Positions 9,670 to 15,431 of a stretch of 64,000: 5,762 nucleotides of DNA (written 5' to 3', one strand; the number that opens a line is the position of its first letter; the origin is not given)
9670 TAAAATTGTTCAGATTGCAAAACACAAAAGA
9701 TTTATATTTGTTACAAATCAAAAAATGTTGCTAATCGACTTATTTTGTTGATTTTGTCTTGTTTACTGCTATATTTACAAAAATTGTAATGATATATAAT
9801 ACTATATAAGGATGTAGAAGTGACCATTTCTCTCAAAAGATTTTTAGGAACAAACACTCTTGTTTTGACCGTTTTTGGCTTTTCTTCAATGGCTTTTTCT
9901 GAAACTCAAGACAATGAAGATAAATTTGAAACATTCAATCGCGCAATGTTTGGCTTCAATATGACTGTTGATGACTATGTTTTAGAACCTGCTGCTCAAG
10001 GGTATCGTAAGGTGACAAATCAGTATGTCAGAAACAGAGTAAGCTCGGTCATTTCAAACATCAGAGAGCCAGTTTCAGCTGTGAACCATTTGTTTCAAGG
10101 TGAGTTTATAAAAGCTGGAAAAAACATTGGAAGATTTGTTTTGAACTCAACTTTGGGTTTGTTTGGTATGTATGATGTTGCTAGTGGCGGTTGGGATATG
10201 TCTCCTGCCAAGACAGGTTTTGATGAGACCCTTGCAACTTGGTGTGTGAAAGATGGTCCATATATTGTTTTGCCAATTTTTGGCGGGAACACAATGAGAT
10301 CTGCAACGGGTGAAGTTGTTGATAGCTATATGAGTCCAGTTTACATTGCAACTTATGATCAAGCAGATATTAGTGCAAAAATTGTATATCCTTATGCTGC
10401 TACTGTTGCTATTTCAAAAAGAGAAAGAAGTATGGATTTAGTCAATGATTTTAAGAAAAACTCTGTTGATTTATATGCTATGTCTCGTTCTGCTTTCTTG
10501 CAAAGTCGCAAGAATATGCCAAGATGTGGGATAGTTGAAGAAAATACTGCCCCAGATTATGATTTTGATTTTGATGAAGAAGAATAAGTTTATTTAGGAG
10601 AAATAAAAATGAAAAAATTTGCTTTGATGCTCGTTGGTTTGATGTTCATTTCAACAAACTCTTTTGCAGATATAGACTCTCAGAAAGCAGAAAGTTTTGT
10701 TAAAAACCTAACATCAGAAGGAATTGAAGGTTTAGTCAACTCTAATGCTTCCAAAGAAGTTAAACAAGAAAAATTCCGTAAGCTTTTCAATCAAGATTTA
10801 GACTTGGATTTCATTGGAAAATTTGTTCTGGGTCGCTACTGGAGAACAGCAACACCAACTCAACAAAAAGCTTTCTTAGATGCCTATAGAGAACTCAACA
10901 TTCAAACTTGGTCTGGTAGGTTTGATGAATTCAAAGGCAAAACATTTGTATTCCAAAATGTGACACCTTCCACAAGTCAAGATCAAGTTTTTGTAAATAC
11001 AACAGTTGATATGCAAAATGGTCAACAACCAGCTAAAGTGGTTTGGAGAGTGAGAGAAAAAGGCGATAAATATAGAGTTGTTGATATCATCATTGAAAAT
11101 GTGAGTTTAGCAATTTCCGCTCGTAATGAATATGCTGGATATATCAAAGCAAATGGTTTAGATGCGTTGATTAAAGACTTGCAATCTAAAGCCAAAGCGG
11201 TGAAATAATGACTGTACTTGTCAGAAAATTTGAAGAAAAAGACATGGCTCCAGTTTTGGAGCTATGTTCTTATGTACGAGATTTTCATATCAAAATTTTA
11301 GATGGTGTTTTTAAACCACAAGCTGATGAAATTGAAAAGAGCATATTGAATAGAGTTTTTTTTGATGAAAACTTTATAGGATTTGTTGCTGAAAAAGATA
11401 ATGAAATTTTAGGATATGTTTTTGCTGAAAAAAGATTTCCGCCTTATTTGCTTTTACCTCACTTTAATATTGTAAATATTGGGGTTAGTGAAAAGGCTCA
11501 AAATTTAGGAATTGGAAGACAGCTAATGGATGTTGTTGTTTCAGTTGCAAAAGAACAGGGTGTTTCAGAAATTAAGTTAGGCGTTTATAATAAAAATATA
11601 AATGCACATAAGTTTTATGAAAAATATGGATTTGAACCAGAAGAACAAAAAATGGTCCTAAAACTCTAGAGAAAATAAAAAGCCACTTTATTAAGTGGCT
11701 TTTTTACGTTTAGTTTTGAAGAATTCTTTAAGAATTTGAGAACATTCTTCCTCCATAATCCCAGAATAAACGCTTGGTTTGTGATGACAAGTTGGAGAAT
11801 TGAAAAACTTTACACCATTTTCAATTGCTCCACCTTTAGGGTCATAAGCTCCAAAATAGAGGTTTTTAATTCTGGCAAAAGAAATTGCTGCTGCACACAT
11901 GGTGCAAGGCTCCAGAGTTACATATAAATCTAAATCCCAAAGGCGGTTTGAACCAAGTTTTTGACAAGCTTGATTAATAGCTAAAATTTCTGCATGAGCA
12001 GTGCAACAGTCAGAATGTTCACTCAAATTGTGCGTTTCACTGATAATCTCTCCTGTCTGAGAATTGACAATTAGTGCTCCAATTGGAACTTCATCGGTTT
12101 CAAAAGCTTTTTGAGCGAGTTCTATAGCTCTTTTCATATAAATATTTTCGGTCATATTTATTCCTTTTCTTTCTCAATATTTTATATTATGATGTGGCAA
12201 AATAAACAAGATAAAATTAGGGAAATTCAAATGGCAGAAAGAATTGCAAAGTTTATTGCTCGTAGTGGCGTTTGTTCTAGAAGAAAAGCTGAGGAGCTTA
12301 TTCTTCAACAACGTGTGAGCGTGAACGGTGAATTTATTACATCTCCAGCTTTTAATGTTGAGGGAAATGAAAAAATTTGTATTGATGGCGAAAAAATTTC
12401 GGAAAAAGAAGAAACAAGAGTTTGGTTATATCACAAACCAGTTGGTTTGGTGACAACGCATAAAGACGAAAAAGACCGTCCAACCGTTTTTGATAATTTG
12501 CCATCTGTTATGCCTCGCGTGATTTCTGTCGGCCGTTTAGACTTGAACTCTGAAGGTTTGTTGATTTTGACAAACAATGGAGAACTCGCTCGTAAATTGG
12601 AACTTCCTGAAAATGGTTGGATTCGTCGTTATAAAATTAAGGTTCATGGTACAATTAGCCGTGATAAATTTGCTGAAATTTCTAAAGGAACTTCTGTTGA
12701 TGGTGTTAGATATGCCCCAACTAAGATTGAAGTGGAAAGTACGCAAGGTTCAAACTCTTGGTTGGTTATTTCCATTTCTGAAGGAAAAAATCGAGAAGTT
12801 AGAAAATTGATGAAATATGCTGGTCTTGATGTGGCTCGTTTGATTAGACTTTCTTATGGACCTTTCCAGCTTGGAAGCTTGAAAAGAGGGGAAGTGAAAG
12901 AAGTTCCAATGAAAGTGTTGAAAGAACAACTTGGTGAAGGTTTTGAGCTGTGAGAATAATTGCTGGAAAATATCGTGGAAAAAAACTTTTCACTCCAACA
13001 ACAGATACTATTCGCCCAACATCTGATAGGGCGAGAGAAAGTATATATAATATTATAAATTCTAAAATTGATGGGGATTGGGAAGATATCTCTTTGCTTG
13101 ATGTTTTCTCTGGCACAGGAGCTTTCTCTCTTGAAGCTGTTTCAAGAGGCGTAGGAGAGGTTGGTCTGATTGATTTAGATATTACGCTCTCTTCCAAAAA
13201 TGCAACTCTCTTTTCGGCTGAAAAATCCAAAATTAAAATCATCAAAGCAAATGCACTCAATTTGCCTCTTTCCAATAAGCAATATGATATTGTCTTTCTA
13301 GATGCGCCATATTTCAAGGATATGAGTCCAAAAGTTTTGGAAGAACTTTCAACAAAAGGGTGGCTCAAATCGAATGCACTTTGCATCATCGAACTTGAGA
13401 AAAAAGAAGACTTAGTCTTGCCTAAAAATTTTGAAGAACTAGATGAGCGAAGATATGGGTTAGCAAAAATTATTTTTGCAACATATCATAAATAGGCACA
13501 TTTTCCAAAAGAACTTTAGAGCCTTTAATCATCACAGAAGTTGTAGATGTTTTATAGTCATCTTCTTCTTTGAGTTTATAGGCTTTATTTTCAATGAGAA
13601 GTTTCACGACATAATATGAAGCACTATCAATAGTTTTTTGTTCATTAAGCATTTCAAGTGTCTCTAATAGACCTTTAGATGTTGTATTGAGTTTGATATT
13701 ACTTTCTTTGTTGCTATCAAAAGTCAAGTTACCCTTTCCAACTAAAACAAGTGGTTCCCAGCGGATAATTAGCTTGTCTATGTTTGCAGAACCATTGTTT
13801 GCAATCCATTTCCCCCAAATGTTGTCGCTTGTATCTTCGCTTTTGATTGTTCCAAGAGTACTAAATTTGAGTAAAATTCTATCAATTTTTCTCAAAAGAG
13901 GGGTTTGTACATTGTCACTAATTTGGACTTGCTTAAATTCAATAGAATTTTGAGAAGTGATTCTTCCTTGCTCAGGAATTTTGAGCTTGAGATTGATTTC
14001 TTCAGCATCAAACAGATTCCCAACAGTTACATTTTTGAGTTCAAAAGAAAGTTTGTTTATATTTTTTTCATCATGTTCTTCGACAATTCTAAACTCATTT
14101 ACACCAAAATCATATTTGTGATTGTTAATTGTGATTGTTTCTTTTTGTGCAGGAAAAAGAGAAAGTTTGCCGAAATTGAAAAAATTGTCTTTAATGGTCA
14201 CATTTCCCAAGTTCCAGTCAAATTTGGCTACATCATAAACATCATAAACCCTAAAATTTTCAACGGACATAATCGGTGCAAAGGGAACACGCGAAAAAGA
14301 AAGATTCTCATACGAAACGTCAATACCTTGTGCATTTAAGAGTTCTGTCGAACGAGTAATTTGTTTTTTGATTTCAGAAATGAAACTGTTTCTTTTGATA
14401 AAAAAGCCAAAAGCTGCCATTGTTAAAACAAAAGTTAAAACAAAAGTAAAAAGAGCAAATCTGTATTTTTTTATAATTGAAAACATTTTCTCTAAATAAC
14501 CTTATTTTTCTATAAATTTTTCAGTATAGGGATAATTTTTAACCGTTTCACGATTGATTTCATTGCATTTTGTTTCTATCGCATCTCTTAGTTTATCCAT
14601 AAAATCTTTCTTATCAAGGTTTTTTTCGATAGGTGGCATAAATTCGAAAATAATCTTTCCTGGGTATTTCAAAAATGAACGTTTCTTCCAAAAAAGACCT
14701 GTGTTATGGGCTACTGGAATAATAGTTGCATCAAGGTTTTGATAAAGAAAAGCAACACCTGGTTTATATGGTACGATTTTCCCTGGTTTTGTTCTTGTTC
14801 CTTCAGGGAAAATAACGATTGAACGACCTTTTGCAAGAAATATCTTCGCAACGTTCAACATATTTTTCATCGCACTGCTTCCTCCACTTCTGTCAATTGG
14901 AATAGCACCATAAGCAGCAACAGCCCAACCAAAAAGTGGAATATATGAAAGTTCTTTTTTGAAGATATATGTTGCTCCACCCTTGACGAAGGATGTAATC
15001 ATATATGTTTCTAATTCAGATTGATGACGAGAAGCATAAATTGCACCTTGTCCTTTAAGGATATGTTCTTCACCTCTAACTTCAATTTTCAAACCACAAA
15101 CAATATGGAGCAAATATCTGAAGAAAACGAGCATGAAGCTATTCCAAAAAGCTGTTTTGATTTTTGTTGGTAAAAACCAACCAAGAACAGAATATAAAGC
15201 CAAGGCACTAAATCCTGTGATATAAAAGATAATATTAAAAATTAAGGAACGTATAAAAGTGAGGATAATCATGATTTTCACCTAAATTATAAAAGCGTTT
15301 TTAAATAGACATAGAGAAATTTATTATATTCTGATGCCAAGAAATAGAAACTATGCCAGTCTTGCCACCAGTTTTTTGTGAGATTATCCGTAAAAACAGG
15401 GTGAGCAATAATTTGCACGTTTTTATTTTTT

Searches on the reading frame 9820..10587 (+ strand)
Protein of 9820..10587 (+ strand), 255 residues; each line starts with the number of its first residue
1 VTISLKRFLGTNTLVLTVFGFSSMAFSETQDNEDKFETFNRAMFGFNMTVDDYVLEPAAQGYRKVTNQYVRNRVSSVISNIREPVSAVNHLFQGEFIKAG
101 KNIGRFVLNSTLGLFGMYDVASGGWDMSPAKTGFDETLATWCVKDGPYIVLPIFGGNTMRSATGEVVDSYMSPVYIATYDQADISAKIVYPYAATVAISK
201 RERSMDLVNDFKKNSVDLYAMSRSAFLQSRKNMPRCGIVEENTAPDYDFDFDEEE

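Call 45: search_protein_families(library=pfam, proteins=[window:9820-10587:+], max_evalue=0.00001)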
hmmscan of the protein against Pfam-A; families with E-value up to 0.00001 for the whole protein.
window:9820-10587:+ (255 aa): 1 family
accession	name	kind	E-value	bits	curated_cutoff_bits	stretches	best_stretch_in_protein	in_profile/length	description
PF04333.18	MlaA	-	2.8e-60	203.7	25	1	33-232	2-194/195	MlaA lipoprotein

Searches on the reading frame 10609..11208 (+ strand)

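Call 45: search_protein_families(library=pfam, proteins=[window:10609-11208:+], max_evalue=0.00001)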
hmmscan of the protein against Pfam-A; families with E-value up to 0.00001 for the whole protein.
window:10609-11208:+ (199 aa): 1 family
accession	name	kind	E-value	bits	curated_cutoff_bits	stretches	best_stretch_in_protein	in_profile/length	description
PF05494.18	MlaC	-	9e-40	136.6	26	1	45-192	14-165/166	MlaC protein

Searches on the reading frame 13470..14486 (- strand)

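Call 45: search_protein_families(library=pfam, proteins=[window:13470-14486:-], max_evalue=0.00001)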
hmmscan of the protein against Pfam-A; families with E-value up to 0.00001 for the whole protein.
window:13470-14486:- (338 aa): 1 family
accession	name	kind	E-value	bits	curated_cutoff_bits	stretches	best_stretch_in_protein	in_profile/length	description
PF09898.14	DUF2125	-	1.9e-09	37.9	24.2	1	37-288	6-274/319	Uncharacterized protein conserved in bacteria (DUF2125)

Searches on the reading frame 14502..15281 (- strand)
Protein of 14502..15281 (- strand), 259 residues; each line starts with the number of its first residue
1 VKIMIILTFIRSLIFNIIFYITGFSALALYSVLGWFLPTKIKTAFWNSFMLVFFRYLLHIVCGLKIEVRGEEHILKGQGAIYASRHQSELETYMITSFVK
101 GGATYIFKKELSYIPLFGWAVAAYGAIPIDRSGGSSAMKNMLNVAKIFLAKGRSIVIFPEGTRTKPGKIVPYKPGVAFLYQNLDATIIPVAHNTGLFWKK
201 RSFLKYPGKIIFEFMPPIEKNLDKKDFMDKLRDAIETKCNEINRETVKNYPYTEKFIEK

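Call 45: search_protein_families(library=pfam, proteins=[window:14502-15281:-], max_evalue=0.00001)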
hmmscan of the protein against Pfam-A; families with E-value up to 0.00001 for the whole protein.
window:14502-15281:- (259 aa): 1 family
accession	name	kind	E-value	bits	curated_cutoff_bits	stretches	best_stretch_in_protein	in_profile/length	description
PF01553.26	Acyltransferase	-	1.3e-26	93.4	23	1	65-192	1-131/132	Acyltransferase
